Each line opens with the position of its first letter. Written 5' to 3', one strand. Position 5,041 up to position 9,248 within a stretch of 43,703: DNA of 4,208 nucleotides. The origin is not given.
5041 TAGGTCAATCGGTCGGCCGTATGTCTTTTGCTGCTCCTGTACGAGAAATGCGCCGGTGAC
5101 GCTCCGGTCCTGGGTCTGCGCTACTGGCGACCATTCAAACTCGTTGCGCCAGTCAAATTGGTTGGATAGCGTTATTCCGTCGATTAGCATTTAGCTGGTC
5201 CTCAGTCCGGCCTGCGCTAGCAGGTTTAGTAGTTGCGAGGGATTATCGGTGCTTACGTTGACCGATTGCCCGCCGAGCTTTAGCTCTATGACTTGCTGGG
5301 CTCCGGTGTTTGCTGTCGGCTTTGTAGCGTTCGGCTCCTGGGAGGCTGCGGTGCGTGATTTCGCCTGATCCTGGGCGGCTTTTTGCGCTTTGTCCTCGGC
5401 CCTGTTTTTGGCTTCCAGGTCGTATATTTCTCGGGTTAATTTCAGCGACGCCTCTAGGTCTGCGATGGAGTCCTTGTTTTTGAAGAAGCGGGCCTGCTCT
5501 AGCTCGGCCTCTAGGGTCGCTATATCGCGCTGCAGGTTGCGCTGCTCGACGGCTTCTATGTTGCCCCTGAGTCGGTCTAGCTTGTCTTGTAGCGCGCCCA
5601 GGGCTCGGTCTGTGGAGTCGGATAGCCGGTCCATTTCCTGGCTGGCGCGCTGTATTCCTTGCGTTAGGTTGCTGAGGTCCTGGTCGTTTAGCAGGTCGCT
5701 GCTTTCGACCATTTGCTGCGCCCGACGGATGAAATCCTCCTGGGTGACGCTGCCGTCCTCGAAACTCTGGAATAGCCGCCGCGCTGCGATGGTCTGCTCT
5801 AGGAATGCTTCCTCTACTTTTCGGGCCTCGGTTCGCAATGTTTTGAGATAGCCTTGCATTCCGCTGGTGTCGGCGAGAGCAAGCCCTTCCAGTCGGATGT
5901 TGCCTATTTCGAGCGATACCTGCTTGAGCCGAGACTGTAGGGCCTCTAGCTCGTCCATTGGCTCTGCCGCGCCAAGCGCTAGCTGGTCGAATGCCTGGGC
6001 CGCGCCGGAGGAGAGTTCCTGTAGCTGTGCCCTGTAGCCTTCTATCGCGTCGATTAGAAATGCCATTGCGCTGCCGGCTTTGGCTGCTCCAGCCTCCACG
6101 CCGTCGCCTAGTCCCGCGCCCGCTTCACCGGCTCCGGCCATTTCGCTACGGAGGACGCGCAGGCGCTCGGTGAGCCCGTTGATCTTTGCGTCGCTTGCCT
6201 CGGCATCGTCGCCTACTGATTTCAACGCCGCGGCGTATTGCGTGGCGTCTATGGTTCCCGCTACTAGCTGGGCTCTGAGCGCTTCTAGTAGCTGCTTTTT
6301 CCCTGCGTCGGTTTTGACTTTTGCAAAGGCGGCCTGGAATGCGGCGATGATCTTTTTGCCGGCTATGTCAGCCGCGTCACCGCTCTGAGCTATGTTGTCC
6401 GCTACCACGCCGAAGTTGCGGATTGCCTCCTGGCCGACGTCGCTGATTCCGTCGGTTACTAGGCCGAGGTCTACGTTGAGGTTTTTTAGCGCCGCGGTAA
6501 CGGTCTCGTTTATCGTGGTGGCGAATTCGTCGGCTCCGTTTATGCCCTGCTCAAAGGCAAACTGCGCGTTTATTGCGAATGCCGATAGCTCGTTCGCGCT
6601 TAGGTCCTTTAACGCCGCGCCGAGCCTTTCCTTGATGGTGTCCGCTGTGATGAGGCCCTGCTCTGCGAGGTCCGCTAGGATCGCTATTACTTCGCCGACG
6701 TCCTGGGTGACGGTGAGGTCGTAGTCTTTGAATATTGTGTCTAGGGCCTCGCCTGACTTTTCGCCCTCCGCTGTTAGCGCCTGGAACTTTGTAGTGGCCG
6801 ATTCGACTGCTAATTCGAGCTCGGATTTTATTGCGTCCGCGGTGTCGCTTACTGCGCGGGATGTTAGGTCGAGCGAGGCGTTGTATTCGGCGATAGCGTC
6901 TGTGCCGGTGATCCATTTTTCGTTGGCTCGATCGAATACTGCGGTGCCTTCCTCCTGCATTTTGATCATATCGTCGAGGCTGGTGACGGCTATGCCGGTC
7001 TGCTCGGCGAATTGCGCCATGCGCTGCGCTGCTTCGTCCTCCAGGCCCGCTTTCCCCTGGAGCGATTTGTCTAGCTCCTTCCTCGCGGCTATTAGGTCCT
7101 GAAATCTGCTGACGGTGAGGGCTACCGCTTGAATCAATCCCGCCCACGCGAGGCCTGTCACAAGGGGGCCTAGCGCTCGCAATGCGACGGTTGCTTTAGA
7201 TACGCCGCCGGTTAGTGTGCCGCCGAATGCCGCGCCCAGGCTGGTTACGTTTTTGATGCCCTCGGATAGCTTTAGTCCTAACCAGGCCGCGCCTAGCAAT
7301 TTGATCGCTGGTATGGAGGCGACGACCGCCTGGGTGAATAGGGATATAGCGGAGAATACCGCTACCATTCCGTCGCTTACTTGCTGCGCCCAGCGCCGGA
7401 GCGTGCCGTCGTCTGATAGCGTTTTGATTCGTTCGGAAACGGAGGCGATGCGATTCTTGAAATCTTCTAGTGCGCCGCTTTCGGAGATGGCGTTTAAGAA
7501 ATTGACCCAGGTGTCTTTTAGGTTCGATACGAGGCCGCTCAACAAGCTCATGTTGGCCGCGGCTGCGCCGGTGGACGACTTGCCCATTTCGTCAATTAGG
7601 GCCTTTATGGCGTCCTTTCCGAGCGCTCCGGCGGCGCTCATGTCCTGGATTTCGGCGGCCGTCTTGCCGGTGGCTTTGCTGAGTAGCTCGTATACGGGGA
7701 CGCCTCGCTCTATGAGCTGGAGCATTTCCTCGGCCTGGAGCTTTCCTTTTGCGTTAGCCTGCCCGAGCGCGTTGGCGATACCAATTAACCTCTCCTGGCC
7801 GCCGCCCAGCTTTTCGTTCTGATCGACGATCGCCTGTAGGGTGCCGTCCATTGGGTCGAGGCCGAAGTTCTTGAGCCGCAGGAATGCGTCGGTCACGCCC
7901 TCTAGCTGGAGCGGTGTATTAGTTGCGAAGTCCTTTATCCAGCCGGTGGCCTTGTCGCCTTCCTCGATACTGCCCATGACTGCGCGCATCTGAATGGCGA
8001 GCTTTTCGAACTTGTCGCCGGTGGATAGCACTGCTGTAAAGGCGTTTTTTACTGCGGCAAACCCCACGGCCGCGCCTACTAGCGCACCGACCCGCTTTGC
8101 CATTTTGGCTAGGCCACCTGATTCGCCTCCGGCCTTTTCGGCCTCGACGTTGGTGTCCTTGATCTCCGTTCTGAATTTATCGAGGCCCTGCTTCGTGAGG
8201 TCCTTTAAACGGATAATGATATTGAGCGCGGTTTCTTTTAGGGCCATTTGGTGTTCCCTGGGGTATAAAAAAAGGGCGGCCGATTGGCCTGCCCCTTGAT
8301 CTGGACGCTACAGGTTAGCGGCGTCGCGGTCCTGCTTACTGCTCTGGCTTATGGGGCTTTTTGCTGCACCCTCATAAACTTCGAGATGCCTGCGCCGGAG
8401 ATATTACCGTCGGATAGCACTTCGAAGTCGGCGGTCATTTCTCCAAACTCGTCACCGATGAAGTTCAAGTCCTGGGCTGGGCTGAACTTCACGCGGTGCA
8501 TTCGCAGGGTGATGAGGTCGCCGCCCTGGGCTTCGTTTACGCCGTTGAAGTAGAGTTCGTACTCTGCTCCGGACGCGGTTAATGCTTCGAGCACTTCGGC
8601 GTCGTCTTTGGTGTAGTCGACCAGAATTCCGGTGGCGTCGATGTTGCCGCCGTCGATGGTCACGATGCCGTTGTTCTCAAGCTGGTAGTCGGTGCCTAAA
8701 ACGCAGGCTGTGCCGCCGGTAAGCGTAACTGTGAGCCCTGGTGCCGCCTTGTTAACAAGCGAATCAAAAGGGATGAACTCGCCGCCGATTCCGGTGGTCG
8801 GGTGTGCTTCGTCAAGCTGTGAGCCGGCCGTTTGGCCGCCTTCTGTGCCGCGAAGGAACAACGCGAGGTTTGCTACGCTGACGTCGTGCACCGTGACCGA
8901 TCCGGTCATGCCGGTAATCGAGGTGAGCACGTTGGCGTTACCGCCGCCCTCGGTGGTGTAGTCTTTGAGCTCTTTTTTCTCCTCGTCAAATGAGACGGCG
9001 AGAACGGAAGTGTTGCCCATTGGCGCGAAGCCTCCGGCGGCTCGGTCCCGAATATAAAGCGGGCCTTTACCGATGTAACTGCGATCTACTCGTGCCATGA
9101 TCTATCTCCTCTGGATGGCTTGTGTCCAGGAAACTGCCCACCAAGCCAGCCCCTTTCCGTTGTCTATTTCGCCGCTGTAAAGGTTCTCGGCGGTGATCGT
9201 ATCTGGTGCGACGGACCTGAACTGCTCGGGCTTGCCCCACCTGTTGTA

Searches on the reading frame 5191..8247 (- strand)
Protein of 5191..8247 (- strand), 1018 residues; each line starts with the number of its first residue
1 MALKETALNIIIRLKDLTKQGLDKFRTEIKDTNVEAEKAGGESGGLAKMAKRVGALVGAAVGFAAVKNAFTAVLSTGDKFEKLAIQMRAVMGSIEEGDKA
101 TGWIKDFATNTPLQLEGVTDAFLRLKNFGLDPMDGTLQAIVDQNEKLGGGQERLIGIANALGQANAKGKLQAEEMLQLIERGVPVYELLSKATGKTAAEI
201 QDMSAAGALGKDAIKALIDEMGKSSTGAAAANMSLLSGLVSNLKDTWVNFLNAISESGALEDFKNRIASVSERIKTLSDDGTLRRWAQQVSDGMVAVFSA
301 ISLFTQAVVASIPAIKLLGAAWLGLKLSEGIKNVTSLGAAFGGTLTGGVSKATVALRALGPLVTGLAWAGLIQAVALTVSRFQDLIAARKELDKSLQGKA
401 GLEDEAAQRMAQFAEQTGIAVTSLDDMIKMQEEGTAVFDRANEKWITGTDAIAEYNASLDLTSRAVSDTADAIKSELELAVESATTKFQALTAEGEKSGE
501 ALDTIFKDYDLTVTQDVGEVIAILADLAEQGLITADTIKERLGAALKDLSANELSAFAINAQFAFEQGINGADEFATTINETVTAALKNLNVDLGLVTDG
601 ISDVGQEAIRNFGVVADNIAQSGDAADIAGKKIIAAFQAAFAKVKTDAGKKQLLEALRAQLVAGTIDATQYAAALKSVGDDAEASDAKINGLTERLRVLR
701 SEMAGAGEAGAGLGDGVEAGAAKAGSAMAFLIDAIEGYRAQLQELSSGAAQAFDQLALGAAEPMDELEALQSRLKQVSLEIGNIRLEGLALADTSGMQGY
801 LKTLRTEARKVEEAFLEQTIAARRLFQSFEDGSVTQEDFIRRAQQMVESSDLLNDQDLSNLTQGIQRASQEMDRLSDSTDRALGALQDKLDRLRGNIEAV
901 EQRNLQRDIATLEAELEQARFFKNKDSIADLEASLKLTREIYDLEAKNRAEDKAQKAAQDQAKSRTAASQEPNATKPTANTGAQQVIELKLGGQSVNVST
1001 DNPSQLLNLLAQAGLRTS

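Call 30: search_protein_families(library=phrogs, proteins=[window:5191-8247:-], max_evalue=0.00001)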
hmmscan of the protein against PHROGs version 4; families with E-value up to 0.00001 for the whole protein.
window:5191-8247:- (1018 aa): 12 families
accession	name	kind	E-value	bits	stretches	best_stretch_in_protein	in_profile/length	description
phrog_16017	-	unknown function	4.6e-120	403.4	2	18-578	200-764/1234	-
phrog_31957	-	unknown function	1.3e-80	273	2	61-306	216-478/1134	-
phrog_973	-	tail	2e-65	222.5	1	21-304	82-373/1465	tail length tape measure protein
phrog_26084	-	tail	1.1e-46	160.4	2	51-347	249-539/1263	tail length tape measure protein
phrog_12798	-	tail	3.5e-22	79.4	1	25-637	18-575/1031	tail length tape measure protein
phrog_1292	-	tail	9.4e-17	60.9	1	103-275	302-476/1523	tail length tape measure protein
phrog_9959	-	tail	1.3e-16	60.4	1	22-257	23-257/1708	tail length tape measure protein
phrog_1768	-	lysis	8.5e-14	51.2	1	60-333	61-352/1577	endolysin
phrog_29251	-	tail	3.6e-13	50.1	1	110-284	88-257/560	tail length tape measure protein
phrog_1942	-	tail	7.6e-10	38.9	1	52-254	122-335/1178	tail length tape measure protein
phrog_2335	-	tail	1.4e-09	37.5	1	21-902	448-1315/1536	tail length tape measure protein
phrog_1107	-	tail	4.9e-08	32.3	1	46-289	174-421/1252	tail length tape measure protein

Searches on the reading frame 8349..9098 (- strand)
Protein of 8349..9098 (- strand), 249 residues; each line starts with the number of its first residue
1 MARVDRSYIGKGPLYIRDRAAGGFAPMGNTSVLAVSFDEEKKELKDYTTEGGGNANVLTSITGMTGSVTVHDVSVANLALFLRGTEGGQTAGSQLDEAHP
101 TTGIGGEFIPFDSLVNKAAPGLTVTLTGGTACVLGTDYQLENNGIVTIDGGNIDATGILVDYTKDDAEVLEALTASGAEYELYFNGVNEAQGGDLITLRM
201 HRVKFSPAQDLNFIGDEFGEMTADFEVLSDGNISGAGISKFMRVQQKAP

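Call 30: search_protein_families(library=phrogs, proteins=[window:8349-9098:-], max_evalue=0.00001)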
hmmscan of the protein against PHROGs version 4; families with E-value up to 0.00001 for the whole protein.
window:8349-9098:- (249 aa): 1 family
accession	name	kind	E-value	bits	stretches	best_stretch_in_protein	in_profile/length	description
phrog_807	-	tail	1e-60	206.4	1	2-247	2-255/256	major tail protein with Ig-like domain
